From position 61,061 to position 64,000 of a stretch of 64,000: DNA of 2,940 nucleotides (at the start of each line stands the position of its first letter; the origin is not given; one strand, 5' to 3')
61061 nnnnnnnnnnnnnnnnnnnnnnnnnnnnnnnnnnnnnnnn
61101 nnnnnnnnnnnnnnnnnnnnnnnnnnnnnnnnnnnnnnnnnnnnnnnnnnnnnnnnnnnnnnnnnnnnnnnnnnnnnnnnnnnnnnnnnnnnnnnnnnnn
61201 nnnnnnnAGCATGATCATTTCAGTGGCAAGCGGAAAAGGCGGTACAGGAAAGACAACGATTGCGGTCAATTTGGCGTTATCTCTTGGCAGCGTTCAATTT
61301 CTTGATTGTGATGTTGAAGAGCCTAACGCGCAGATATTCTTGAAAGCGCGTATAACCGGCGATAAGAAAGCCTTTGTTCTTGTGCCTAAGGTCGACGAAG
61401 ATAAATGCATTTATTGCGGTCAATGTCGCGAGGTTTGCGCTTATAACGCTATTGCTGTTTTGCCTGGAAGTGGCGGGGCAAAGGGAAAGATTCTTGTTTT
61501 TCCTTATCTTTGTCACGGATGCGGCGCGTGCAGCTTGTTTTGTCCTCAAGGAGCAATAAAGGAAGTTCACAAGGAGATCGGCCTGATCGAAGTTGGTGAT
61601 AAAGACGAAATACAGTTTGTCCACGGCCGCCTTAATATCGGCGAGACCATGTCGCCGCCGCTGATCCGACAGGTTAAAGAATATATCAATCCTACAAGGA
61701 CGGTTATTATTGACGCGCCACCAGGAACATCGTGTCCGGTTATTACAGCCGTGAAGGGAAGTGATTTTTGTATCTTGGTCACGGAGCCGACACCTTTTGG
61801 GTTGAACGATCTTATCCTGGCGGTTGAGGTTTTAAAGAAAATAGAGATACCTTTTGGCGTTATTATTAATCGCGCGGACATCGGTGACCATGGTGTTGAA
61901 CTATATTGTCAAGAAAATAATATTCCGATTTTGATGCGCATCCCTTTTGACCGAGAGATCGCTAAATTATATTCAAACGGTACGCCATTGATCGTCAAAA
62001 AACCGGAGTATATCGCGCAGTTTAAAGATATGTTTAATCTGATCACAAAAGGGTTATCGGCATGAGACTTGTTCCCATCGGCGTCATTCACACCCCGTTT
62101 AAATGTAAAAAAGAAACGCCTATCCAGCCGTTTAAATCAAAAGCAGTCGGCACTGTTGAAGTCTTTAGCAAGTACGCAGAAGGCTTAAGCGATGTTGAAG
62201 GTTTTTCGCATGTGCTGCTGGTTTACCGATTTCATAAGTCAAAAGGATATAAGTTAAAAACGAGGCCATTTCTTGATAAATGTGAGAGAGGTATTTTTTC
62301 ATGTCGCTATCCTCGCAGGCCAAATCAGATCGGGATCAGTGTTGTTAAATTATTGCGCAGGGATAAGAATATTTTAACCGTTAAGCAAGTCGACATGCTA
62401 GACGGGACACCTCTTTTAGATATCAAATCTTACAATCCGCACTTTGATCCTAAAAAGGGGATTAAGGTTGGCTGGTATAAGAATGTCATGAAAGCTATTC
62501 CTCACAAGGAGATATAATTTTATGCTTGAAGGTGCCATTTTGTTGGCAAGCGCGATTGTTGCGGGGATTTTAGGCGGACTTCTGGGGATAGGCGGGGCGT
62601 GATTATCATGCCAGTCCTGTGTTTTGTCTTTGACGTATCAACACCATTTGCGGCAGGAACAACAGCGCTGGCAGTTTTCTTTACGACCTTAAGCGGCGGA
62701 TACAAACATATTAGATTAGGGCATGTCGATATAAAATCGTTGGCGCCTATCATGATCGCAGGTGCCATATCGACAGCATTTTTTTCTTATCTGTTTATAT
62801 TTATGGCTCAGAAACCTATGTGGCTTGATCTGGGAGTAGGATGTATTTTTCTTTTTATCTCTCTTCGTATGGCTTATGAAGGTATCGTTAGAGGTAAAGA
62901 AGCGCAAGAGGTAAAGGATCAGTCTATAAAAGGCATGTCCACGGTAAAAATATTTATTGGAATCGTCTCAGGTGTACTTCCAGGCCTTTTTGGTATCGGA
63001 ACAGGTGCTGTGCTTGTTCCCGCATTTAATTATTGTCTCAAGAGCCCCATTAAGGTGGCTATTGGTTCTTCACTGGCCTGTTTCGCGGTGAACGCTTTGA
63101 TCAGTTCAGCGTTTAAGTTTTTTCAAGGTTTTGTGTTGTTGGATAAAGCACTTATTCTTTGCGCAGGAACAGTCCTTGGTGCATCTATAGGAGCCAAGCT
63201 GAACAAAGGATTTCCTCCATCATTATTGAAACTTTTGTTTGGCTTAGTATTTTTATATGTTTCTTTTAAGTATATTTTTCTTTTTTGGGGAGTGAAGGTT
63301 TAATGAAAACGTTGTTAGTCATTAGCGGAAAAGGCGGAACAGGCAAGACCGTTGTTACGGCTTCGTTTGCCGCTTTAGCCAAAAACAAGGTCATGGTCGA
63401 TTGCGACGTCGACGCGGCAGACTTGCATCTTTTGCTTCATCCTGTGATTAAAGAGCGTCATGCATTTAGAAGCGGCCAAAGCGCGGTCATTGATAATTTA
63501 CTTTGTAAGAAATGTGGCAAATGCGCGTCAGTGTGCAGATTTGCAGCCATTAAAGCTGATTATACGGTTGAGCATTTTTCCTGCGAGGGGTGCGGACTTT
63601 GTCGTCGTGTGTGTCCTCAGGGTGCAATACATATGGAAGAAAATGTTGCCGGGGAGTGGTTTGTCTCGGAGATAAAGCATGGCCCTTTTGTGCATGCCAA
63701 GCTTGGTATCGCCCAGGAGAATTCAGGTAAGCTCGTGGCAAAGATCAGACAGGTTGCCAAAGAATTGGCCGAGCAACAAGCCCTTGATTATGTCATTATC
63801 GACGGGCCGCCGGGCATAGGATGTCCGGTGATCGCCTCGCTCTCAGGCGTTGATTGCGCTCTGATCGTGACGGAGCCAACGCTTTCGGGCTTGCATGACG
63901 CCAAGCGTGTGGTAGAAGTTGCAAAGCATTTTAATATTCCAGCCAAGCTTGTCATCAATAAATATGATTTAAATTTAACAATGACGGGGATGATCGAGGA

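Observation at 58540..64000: DUF5320 peptide, two Nitro_FeMo-Co proteins, a peroxiredoxin, a Gly-rich zinc-ribbon peptide, two MinD-type [4Fe-4S] ATPases and two methyltransferases: a conserved but functionally undefined anaerobe gene neighbourhood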

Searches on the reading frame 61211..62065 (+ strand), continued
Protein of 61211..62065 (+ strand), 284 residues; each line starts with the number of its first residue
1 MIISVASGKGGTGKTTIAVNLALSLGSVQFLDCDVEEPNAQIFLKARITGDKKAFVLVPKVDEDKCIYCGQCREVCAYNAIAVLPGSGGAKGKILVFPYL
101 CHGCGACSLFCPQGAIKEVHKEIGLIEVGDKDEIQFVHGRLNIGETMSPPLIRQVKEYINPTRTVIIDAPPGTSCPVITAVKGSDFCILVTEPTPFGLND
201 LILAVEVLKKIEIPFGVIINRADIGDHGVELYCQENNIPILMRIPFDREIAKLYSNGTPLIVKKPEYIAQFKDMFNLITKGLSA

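Call 59: search_protein_families(library=pfam, proteins=[L030:9349-9948:+, L024:8954-9508:+, L045:4628-5254:+, L049:752-1393:+, L026:8859-9446:+, L011:9428-9997:+, L014:5178-5723:+, L068:509-1069:+, L020:8950-9501:+, L029:1652-2242:+], max_evalue=0.01)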
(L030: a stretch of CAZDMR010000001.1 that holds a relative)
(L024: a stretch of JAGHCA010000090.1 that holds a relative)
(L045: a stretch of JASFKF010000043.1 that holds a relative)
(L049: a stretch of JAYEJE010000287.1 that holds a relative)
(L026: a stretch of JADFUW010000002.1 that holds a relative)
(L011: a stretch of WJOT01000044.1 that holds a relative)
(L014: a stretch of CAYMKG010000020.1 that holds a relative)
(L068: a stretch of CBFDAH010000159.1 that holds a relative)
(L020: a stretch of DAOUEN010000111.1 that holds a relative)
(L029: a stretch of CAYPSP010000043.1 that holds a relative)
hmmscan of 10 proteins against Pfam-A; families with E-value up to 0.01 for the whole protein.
L030:9349-9948:+ (200 aa): 2 families
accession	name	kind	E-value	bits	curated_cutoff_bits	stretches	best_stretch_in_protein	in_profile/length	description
PF02579.22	Nitro_FeMo-Co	-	1.6e-24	86.5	26.3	1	13-102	2-93/94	Dinitrogenase iron-molybdenum cofactor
PF17253.7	DUF5320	-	1.2e-08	36.5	27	1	120-197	12-99/99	Family of unknown function (DUF5320)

L024:8954-9508:+ (185 aa): 2 families
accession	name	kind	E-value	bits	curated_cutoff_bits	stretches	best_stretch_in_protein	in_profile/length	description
PF02579.22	Nitro_FeMo-Co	-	1.3e-24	86.8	26.3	1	13-102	2-93/94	Dinitrogenase iron-molybdenum cofactor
PF17253.7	DUF5320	-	3.6e-12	47.7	27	1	103-181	20-99/99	Family of unknown function (DUF5320)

L045:4628-5254:+ (209 aa): 3 families
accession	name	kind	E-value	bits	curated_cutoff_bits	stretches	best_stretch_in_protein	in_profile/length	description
PF02579.22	Nitro_FeMo-Co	-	1.1e-23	83.8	26.3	1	13-102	2-93/94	Dinitrogenase iron-molybdenum cofactor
PF17253.7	DUF5320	-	2.2e-09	38.8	27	1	124-205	13-99/99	Family of unknown function (DUF5320)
PF21037.2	CCDC138_cc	-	0.0035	17.8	27.1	1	180-208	23-51/59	Coiled-coil-domain-containing protein 138, coiled-coil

L049:752-1393:+ (214 aa): 2 families
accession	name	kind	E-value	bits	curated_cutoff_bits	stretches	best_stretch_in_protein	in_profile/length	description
PF02579.22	Nitro_FeMo-Co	-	4.1e-25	88.4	26.3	1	13-102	2-93/94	Dinitrogenase iron-molybdenum cofactor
PF17253.7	DUF5320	-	3.6e-07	31.7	27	1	126-211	17-99/99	Family of unknown function (DUF5320)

L026:8859-9446:+ (196 aa): 2 families
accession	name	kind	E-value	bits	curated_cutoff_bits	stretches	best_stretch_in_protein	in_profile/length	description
PF02579.22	Nitro_FeMo-Co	-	1.2e-25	90.1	26.3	1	13-102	2-93/94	Dinitrogenase iron-molybdenum cofactor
PF17253.7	DUF5320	-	3.5e-08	35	27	1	122-191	14-99/99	Family of unknown function (DUF5320)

L011:9428-9997:+ (190 aa): 1 family
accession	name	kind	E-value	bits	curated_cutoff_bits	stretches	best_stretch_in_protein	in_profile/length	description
PF02579.22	Nitro_FeMo-Co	-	1.6e-26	92.8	26.3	1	13-103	2-94/94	Dinitrogenase iron-molybdenum cofactor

L014:5178-5723:+ (182 aa): 2 families
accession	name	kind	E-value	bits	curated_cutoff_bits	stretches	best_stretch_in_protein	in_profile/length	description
PF02579.22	Nitro_FeMo-Co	-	1e-24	87.1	26.3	1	13-103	2-94/94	Dinitrogenase iron-molybdenum cofactor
PF17253.7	DUF5320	-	1.4e-09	39.4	27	1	113-174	29-99/99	Family of unknown function (DUF5320)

L068:509-1069:+ (187 aa): 1 family
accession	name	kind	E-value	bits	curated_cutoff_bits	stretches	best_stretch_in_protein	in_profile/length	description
PF02579.22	Nitro_FeMo-Co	-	9.2e-05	23.1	26.3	1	8-95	2-93/94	Dinitrogenase iron-molybdenum cofactor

L020:8950-9501:+ (184 aa): 2 families
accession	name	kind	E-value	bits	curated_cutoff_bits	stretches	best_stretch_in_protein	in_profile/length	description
PF02579.22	Nitro_FeMo-Co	-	1.2e-26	93.2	26.3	1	14-102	2-92/94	Dinitrogenase iron-molybdenum cofactor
PF17253.7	DUF5320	-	5.7e-11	43.9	27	1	104-180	20-99/99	Family of unknown function (DUF5320)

L029:1652-2242:+ (197 aa): 2 families
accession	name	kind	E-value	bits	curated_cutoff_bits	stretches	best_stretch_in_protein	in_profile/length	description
PF02579.22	Nitro_FeMo-Co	-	3.6e-23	82.1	26.3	1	13-102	2-93/94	Dinitrogenase iron-molybdenum cofactor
PF17253.7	DUF5320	-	5e-09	37.7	27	1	121-190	30-98/99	Family of unknown function (DUF5320)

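Call 68: find_encoding_contigs(protein=P0004, flank=7000, max_places=1)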
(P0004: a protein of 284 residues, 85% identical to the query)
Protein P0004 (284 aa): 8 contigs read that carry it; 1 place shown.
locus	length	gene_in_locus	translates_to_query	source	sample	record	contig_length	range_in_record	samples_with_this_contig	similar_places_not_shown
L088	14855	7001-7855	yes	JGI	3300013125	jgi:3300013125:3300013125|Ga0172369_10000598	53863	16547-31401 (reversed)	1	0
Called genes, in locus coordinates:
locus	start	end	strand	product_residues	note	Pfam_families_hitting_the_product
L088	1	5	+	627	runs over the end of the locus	PF13520:AA_permease_2, PF00324:AA_permease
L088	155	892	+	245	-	-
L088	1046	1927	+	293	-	PF03279:Lip_A_acyltrans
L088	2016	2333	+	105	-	PF02001:DUF134, PF01381:HTH_3 (weak), PF04545:Sigma70_r4 (weak), PF13384:HTH_23 (faint)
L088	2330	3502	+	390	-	PF03773:ArsP_1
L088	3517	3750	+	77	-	-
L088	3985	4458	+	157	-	PF01475:FUR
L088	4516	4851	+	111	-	PF17253:DUF5320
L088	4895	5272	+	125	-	PF02579:Nitro_FeMo-Co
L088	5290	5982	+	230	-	PF00578:AhpC-TSA, PF08534:Redoxin, PF10417:1-cysPrx_C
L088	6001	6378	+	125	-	PF02579:Nitro_FeMo-Co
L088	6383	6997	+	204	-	PF13489:Methyltransf_23, PF01209:Ubie_methyltran (faint), PF13649:Methyltransf_25, PF13847:Methyltransf_31, PF08241:Methyltransf_11, PF08242:Methyltransf_12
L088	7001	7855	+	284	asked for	PF01656:CbiA, PF10609:ParA, PF13614:AAA_31 (faint), PF13187:Fer4_9 (faint), PF14697:Fer4_21 (weak), PF12838:Fer4_7 (weak), PF00037:Fer4 (weak), PF10609:ParA (weak), +3 more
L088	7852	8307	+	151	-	PF01980:TrmO_N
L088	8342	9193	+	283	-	PF01656:CbiA, PF13614:AAA_31 (faint), PF12838:Fer4_7 (faint), PF13187:Fer4_9 (faint), PF00037:Fer4 (weak), PF12837:Fer4_6 (faint), PF14697:Fer4_21 (weak), PF10609:ParA, +1 more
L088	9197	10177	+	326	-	PF09872:DUF2099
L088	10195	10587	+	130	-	PF01592:NifU_N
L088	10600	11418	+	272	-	PF01656:CbiA, PF02374:ArsA_ATPase (weak), PF09140:MipZ (weak), PF10609:ParA, PF13614:AAA_31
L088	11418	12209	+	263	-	PF04055:Radical_SAM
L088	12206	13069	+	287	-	PF01937:ARMT1-like_dom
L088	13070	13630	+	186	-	PF02463:SMC_N (weak), PF13476:AAA_23, PF13175:AAA_15 (faint), PF13304:AAA_21 (weak)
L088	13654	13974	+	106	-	PF02635:DsrE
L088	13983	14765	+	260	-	PF00753:Lactamase_B (weak), PF12706:Lactamase_B_2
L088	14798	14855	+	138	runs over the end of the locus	PF01155:HypA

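Call 69: find_encoding_contigs(protein=P0010, flank=7000, max_places=1)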
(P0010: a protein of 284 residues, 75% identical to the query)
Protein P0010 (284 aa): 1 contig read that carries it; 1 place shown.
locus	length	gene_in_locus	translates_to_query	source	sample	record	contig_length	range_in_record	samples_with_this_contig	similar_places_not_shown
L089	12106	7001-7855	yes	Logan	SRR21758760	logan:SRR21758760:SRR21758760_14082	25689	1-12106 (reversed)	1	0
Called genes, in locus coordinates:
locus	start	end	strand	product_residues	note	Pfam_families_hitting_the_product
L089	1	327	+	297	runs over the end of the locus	PF01297:ZnuA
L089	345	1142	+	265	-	PF02463:SMC_N (weak), PF00005:ABC_tran, PF13304:AAA_21 (faint), PF13401:AAA_22 (weak)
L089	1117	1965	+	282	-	PF00950:ABC-3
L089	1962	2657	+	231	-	PF02683:DsbD_TM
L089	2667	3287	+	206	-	PF24575:TPR_Slam, PF25063:ARM_TT21_C, PF13432:TPR_16 (weak), PF12895:ANAPC3 (weak), PF14559:TPR_19 (weak), PF00515:TPR_1, PF07719:TPR_2, PF14559:TPR_19, +11 more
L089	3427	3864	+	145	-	-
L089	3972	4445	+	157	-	PF01475:FUR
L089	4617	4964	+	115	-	PF17253:DUF5320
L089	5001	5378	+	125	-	PF02579:Nitro_FeMo-Co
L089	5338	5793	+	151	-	PF02579:Nitro_FeMo-Co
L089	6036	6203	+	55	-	PF12837:Fer4_6 (weak), PF13237:Fer4_10, PF00037:Fer4, PF14697:Fer4_21, PF12838:Fer4_7, PF13187:Fer4_9, PF25160:LdpA_Fe-S-bd, PF00037:Fer4, +6 more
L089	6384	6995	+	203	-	PF08003:Methyltransf_9 (weak), PF13489:Methyltransf_23, PF01209:Ubie_methyltran (weak), PF08241:Methyltransf_11, PF08242:Methyltransf_12, PF13649:Methyltransf_25, PF13847:Methyltransf_31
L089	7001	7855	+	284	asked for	PF01656:CbiA, PF10609:ParA, PF13614:AAA_31 (faint), PF13187:Fer4_9 (faint), PF14697:Fer4_21, PF12838:Fer4_7, PF00037:Fer4 (weak), PF10609:ParA (weak), +4 more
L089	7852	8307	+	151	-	PF01980:TrmO_N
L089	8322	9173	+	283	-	PF00142:Fer4_NifH (faint), PF01656:CbiA, PF13614:AAA_31 (faint), PF12838:Fer4_7 (faint), PF13484:Fer4_16 (faint), PF00037:Fer4 (weak), PF14697:Fer4_21 (weak), PF10609:ParA, +1 more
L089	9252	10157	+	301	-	PF09872:DUF2099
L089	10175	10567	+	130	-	PF01592:NifU_N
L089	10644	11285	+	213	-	PF00753:Lactamase_B (weak), PF12706:Lactamase_B_2 (weak)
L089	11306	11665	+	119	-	PF02675:AdoMet_dc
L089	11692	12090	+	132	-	PF02635:DsrE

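Call 77: search_protein_families(library=pfam, proteins=[L086:8897-9148:+, L087:1-954:-, L022:5215-5673:+, L026:7033-7854:+, L024:12433-13137:+, L079:9478-9984:+, L081:7827-8222:+, L011:6109-7851:+], max_evalue=0.001)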
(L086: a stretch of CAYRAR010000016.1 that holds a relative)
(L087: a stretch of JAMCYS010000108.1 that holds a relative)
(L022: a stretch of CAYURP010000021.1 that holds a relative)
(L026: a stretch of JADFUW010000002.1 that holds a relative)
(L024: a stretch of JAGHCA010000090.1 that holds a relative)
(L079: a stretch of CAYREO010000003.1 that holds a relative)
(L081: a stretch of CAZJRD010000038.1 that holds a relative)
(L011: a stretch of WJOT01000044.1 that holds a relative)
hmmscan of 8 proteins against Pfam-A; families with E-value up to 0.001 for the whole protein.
L086:8897-9148:+ (84 aa): 1 family
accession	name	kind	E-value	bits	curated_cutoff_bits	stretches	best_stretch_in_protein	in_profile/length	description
PF09723.15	Zn_ribbon_8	-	3.8e-17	62.5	34.4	1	1-41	1-40/41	Zinc ribbon domain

L087:1-954:- (317 aa): 1 family
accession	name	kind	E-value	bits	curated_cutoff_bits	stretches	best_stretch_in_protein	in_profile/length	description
PF04055.27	Radical_SAM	-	2.3e-12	47.9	29.5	1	29-198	4-165/166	Radical SAM superfamily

L022:5215-5673:+ (153 aa): 6 families
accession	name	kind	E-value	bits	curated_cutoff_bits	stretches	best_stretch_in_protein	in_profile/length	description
PF02001.22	DUF134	-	7e-26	91.1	27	1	3-95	6-96/98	Protein of unknown function DUF134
PF08281.18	Sigma70_r4_2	-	7.3e-06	26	25.7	1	34-77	11-54/54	Sigma-70, region 4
PF07638.17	Sigma70_ECF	-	9.4e-05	22.8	21.1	1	28-80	132-182/185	ECF sigma factor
PF23458.2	DUF7130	-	0.00017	21.9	35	1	90-135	43-88/89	Domain of unknown function (DUF7130)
PF04545.22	Sigma70_r4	-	0.00023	21.1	24.1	1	34-77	5-48/50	Sigma-70, region 4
PF07754.17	HVO_2753_ZBP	-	0.00073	19.7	33.2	0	121-140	18-37/46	Small zinc finger protein HVO_2753-like, Zn-binding pocket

L026:7033-7854:+ (274 aa): 2 families
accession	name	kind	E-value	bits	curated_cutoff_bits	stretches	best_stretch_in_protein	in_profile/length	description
PF04016.18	DUF364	-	2e-40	138.3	23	1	135-267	2-140/147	Putative heavy-metal chelation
PF13938.11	DUF4213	-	2.3e-12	47.5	23.5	1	45-123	8-75/75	Putative heavy-metal chelation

L024:12433-13137:+ (235 aa): 1 family
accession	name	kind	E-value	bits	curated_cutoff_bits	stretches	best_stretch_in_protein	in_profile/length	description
PF08901.16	DUF1847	-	6.1e-55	185.5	25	1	36-201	1-157/157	Protein of unknown function (DUF1847)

L079:9478-9984:+ (169 aa): 1 family
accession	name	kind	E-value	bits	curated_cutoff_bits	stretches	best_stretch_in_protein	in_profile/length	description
PF08821.16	CGGC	-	3.4e-27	95.2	27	1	25-129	1-106/106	CGGC domain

L081:7827-8222:+ (132 aa): 1 family
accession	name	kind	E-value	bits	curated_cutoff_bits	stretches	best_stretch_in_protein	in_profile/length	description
PF02579.22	Nitro_FeMo-Co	-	3.8e-07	30.8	26.3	1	10-96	3-93/94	Dinitrogenase iron-molybdenum cofactor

L011:6109-7851:+ (581 aa): 5 families
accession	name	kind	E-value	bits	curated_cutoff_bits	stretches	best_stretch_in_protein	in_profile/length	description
PF02421.24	FeoB_N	-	1.4e-48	164.8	27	1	11-167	2-155/156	Ferrous iron transport protein B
PF07670.19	Gate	-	2.4e-31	108.7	29.6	2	302-396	3-103/104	Nucleoside recognition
PF01926.29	MMR_HSR1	-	3.9e-17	62.8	21.9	1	11-122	1-109/113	50S ribosome-binding GTPase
PF07664.17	FeoB_C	-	1.8e-10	40.8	26.6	1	403-453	2-54/54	Ferrous iron transport protein B C terminus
PF04548.22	AIG1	-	0.00057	19.7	27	1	11-96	2-87/212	AIG1 family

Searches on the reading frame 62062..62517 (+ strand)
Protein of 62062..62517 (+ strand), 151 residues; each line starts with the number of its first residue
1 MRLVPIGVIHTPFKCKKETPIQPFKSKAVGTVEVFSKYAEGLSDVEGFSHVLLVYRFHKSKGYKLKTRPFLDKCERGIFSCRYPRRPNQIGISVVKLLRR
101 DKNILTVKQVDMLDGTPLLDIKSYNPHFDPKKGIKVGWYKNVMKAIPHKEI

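Call 5: search_protein_families(library=pfam, proteins=[window:62062-62517:+], max_evalue=0.01)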
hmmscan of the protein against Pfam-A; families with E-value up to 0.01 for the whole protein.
window:62062-62517:+ (151 aa): 1 family
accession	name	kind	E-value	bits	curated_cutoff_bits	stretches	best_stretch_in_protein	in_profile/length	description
PF01980.22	TrmO_N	-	4.3e-36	124.1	26.8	1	18-129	1-116/116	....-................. O N-terminal domain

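Call 6: search_protein_families(library=ncbifam, proteins=[window:62062-62517:+], max_evalue=0.01)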
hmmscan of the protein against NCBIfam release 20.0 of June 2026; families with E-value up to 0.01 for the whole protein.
window:62062-62517:+ (151 aa): 1 family
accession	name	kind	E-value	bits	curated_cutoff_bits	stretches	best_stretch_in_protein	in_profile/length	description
TIGR00104.1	tRNA_TsaA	equivalog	3.9e-37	127.6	93.25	1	1-132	4-139/143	tRNA (N6-threonylcarbamoyladenosine(37)-N6)-methyltransferase TrmO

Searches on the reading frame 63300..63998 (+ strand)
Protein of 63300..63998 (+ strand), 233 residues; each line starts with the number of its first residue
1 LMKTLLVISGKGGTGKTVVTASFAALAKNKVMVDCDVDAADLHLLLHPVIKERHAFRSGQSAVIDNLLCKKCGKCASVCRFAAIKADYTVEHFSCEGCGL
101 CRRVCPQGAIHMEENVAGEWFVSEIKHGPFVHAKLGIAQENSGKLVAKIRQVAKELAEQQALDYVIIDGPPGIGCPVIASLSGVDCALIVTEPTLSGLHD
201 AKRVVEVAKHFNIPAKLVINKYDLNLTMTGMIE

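Call 5: search_protein_families(library=pfam, proteins=[window:63300-63998:+], max_evalue=0.01)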
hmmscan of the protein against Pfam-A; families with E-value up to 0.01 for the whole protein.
window:63300-63998:+ (233 aa): 16 families
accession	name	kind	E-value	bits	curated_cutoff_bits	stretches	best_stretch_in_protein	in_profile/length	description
PF00037.32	Fer4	-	5.1e-12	45.5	21.1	2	94-110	7-23/24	4Fe-4S binding domain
PF10609.15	ParA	-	1.1e-11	45.1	27.1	2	149-219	100-171/246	NUBPL iron-transfer P-loop NTPase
PF01656.29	CbiA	-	9e-10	39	25.4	1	6-225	2-86/125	CobQ/CobB/MinD/ParA nucleotide binding domain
PF12838.12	Fer4_7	-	1.7e-09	38.4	27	2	95-115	2-22/52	4Fe-4S dicluster domain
PF14697.11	Fer4_21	-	1.4e-08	35.2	35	1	62-112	1-59/59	4Fe-4S dicluster domain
PF13484.11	Fer4_16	-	2.5e-08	35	30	1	95-116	2-24/66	4Fe-4S double cluster binding domain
PF13614.12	AAA_31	-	2.9e-07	31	27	1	159-209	115-165/177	AAA domain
PF12837.12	Fer4_6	-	9.4e-06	25.8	25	1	62-84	2-24/24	4Fe-4S binding domain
PF25160.1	LdpA_Fe-S-bd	-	1.8e-05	24.9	27.6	1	75-113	9-46/49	LdpA Fe-S cluster-binding domain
PF13237.11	Fer4_10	-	2.6e-05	24.5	25.5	2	63-106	3-53/53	4Fe-4S dicluster domain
PF13187.11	Fer4_9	-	4.7e-05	23.8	27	2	69-110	2-52/52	4Fe-4S dicluster domain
PF12797.12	Fer4_2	-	6.1e-05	23.2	24.5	0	94-106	9-21/22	4Fe-4S binding domain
PF02374.21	ArsA_ATPase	-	0.0023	17.7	24.3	0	5-26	3-25/305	Anion-transporting ATPase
PF13191.12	AAA_16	-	0.0032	18.4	32.6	0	5-34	26-59/167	AAA ATPase domain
PF00931.28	NB-ARC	-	0.0065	16.2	23.5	0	148-180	4-36/248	NB-ARC domain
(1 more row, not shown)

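Call 6: search_protein_families(library=ncbifam, proteins=[window:63300-63998:+], max_evalue=0.01)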
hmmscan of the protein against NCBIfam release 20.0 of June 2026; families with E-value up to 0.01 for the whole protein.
window:63300-63998:+ (233 aa): 60 families (the best 25 are shown)
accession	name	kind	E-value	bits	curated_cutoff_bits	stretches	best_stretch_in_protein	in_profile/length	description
TIGR01969.1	minD_arch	subfamily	1.4e-17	63.7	201.75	2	147-223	96-171/251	cell division ATPase MinD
TIGR01968.1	minD_bact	equivalog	3.4e-17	62.7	212.9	2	148-228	100-179/261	septum site-determining protein MinD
NF041136.1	MrpORP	equivalog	1.9e-11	43.8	450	2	148-215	102-170/365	iron-sulfur cluster carrier protein MrpORP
NF040770.1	hetero_SS_HdrA2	exception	1.6e-10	39.7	1100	1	59-115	569-628/777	CoB-CoM heterodisulfide reductase HdrA2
NF041778.1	hetero_SS_HdrA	equivalog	2.4e-09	35.6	1400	1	55-114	575-637/771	ferredoxin:CoB-CoM heterodisulfide reductase subunit HdrA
TIGR02700.1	flavo_MJ0208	hypoth_equivalog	3.2e-09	36.4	251.35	1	41-114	122-198/234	dihydromethanopterin reductase (acceptor)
NF041546.1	ParA_partition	equivalog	3.3e-09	36.6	180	1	150-228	64-148/203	ParA family partition ATPase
NF008079.0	PRK10818.1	equivalog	7.9e-09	35.2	508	1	150-207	103-159/270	septum site-determining protein MinD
TIGR02179.1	PorD_KorD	subfamily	3.2e-08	33.6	60.05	2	63-114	21-76/78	2-oxoacid:acceptor oxidoreductase, delta subunit, pyruvate/2-ketoisovalerate family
NF041891.1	hdrA_Methbact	equivalog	3.4e-08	32.2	1300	1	62-121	567-629/762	ferredoxin:CoB-CoM heterodisulfide reductase subunit HdrA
NF045480.1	FdxA_Actino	equivalog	2.7e-07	30.8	125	1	94-150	39-96/107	ferredoxin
TIGR04105.1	FeFe_hydrog_B1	subfamily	1.3e-06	27.3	450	1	60-85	135-160/462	monomeric [FeFe] hydrogenase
NF040684.1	PorD_Arch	equivalog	2.8e-06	27.3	120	1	63-114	28-83/85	pyruvate synthase subunit PorD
NF045874.1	Vhu_polyferre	exception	2.8e-06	26.3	600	1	17-136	220-335/381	F420-non-reducing hydrogenase associated-polyferredoxin VhuB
NF038196.1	ferrodoxin_EFR1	subfamily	3.6e-06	27.2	75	1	67-114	184-233/242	EFR1 family ferrodoxin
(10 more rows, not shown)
